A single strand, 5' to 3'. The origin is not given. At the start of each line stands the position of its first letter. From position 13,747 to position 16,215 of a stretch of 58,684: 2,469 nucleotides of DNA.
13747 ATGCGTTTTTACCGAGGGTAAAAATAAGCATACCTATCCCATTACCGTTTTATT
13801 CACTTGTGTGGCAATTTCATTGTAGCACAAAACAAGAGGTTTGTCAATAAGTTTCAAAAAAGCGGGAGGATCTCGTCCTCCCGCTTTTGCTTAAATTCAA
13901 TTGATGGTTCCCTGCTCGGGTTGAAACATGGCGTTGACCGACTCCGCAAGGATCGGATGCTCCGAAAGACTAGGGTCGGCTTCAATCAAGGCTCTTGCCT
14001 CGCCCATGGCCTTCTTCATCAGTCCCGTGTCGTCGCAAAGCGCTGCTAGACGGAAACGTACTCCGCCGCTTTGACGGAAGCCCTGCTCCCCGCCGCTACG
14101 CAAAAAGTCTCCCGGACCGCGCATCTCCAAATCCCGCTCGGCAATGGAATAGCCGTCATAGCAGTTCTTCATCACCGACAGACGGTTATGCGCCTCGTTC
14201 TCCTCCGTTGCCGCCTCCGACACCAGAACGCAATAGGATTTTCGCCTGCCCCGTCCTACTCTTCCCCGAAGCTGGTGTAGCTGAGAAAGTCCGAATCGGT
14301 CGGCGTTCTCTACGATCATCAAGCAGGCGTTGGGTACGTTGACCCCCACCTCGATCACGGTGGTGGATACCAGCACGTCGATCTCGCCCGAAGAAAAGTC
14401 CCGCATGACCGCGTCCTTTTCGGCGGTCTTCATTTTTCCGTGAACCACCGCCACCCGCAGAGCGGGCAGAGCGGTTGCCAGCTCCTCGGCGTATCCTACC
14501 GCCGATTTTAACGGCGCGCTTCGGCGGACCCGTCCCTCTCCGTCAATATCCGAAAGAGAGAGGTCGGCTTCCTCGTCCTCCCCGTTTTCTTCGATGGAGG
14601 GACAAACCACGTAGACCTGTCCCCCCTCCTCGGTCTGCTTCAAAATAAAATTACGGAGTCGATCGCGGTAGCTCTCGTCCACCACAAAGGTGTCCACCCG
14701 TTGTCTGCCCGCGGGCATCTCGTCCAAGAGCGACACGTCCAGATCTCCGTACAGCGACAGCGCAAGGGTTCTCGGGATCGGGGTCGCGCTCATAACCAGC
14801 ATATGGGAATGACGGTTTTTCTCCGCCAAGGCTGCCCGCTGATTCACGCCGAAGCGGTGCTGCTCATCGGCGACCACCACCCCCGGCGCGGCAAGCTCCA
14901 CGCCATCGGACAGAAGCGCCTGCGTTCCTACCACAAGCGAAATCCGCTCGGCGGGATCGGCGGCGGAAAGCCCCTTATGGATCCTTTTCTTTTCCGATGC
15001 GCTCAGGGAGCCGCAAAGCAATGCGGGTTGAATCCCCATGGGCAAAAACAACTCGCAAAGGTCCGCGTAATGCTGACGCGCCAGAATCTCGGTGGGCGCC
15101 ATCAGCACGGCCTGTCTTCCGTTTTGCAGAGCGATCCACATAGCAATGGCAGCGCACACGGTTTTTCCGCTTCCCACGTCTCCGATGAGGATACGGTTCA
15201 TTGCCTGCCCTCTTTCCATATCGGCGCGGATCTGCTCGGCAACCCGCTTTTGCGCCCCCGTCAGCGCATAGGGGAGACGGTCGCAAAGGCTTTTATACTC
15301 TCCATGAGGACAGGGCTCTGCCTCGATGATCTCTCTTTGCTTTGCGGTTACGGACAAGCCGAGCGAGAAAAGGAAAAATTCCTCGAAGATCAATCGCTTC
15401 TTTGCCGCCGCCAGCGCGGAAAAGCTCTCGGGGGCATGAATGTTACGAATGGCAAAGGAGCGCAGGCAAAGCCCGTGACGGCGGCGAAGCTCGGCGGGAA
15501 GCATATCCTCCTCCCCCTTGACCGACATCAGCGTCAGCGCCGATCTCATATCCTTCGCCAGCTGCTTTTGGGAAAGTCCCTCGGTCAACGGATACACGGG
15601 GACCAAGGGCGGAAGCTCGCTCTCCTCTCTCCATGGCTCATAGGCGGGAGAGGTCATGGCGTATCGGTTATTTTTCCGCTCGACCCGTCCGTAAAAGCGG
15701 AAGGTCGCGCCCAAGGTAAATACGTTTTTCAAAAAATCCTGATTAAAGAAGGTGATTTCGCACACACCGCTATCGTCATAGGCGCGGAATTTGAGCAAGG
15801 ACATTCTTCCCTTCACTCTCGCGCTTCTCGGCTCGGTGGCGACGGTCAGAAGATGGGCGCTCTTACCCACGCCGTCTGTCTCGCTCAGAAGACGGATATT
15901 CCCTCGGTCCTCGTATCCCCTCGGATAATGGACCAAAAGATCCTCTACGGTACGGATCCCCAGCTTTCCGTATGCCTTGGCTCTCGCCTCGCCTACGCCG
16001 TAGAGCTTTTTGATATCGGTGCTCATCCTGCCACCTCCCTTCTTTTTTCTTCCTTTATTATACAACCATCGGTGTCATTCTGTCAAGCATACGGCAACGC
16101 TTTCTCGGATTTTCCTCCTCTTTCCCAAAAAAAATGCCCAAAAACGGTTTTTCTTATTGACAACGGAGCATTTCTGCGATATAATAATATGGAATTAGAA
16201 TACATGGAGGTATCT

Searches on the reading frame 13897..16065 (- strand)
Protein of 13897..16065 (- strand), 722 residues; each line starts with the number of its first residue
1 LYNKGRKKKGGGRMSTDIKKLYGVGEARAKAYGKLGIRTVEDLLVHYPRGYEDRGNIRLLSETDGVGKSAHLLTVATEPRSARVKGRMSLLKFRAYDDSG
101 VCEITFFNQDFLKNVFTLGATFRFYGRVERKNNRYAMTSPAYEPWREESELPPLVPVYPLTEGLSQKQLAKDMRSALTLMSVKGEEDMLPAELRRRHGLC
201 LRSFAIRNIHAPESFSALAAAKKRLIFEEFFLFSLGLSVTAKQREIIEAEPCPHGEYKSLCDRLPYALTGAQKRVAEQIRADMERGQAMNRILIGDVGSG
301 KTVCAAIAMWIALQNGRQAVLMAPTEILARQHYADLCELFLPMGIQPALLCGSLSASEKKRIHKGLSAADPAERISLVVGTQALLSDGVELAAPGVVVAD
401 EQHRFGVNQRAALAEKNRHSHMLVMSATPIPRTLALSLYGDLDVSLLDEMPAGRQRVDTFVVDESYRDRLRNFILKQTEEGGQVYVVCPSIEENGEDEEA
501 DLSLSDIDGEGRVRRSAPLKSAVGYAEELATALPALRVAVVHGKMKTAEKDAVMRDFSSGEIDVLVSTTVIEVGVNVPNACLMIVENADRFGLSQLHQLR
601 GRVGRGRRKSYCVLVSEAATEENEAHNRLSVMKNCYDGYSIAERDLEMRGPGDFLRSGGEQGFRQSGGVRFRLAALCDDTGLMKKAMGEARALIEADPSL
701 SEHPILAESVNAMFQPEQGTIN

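Call 15: find_related_loci(query=window:13897-16065:-, collection=genome_contigs, flank=4000)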
Query window:13897-16065:- (722 aa) in genome_contigs; peptide patterns used: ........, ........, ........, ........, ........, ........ (x = any residue, [..] = any of these).
157 stretches matched a pattern; 10 encode a relative of the query (tblastn E <= 1e-3); 10 distinct loci.
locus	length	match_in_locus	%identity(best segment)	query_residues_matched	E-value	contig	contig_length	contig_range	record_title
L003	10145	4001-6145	89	7-722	0e+0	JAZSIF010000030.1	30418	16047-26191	MAG: Eubacteriales bacterium isolate T1900044573_TS20190039.MAGScoT_cleanbin_000009 SGB_455_k141_884677, whole genome sh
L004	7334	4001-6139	72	9-722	0e+0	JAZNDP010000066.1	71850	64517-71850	MAG: Eubacteriales bacterium isolate T1900044726_TS20190192.MAGScoT_cleanbin_000057 SGB_1954_k141_708018, whole genome s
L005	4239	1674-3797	70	14-722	0e+0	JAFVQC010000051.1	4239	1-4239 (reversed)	MAG: Clostridia bacterium isolate RGIG5292 Sheep_Colon-2__c1135, whole genome shotgun sequence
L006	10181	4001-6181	69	8-722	0e+0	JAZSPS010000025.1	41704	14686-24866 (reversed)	MAG: Eubacteriales bacterium isolate T1900044545_TS20190011.MAGScoT_cleanbin_000042 SGB_128_k141_1485181, whole genome s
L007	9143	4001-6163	68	1-722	0e+0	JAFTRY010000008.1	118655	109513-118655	MAG: Clostridia bacterium isolate RGIG4095 Roe_deer_Cecum.Co__c404462, whole genome shotgun sequence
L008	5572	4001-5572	86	8-532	0e+0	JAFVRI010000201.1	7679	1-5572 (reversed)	MAG: Clostridia bacterium isolate RGIG5324 Sheep_Colon-2__c752710, whole genome shotgun sequence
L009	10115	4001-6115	60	16-722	0e+0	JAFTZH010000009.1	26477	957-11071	MAG: Clostridia bacterium isolate RGIG4286 Roe_deer_Colon.Co__c473055, whole genome shotgun sequence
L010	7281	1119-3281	70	4-722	0e+0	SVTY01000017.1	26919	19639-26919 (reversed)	MAG: Oscillospiraceae bacterium isolate SIG707 NODE_35745_length_26919_cov_3.563862, whole genome shotgun sequence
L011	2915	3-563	83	536-722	1e-101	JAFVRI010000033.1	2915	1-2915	MAG: Clostridia bacterium isolate RGIG5324 Sheep_Colon-2__c97008, whole genome shotgun sequence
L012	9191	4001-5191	34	258-692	4e-64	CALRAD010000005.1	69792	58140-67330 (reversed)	MAG: Candidatus Peribacteria bacterium isolate MaH-04nov19-275 genome assembly, contig: MaH-04nov19-C687, whole genome s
